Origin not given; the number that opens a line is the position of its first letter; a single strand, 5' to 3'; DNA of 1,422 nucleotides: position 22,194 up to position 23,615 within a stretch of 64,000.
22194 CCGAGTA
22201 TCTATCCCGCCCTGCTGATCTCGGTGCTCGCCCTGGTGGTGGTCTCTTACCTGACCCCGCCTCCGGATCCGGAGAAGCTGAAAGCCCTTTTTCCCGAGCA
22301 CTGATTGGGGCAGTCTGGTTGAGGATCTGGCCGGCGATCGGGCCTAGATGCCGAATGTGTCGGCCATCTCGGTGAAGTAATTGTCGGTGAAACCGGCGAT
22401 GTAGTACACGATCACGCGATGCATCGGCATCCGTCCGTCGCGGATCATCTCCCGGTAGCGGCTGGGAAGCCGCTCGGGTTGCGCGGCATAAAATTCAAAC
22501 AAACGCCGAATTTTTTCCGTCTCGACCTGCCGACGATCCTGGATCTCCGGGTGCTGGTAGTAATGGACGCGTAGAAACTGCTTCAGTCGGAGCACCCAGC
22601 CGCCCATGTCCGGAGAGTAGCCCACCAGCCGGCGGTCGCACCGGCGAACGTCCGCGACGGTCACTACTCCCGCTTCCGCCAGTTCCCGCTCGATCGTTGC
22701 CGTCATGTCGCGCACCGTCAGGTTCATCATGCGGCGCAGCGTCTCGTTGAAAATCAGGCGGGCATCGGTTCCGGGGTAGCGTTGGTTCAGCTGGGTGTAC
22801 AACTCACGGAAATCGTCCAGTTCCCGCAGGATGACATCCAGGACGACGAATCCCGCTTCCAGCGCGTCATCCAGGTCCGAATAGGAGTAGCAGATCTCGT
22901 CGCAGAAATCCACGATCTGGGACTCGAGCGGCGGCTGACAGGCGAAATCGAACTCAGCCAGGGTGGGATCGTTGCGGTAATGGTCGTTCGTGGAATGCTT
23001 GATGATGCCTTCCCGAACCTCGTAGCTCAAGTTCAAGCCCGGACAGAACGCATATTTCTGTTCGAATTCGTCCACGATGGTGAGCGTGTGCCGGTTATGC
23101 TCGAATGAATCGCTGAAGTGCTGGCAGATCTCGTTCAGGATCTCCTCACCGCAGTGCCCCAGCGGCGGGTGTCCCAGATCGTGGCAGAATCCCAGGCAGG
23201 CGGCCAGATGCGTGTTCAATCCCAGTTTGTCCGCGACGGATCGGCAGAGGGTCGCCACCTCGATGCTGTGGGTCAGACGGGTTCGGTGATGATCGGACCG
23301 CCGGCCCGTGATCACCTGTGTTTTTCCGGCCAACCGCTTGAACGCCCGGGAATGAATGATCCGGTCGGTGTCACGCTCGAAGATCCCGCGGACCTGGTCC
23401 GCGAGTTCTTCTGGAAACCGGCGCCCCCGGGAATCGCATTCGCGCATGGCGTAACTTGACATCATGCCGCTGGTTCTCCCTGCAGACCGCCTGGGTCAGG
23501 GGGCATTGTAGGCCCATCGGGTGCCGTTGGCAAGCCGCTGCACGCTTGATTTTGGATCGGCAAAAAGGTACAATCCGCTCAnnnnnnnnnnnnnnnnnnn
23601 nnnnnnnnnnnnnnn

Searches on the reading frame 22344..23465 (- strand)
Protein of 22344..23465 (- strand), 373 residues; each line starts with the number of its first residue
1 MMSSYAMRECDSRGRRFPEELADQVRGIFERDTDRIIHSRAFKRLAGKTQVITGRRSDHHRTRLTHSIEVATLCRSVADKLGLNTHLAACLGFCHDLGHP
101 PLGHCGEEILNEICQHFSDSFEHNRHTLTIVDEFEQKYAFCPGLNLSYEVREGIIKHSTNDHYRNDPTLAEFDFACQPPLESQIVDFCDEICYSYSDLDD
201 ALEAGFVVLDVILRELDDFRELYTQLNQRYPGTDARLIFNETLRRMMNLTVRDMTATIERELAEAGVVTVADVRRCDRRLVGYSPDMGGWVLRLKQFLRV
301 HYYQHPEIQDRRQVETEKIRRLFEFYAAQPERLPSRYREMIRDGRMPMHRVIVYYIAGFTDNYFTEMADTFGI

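Call 26: search_protein_families(library=pfam, proteins=[window:22344-23465:-], max_evalue=0.001)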
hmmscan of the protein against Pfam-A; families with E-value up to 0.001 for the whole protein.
window:22344-23465:- (373 aa): 3 families
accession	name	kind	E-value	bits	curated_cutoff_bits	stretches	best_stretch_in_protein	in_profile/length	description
PF13286.11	HD_assoc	-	1.7e-16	60.9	22.2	1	282-366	2-87/91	Phosphohydrolase-associated domain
PF01966.28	HD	-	8.8e-13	49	22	1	63-190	1-112/116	HD domain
PF08668.18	HDOD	-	4.9e-05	23.4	22.9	1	57-120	89-153/196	HDOD domain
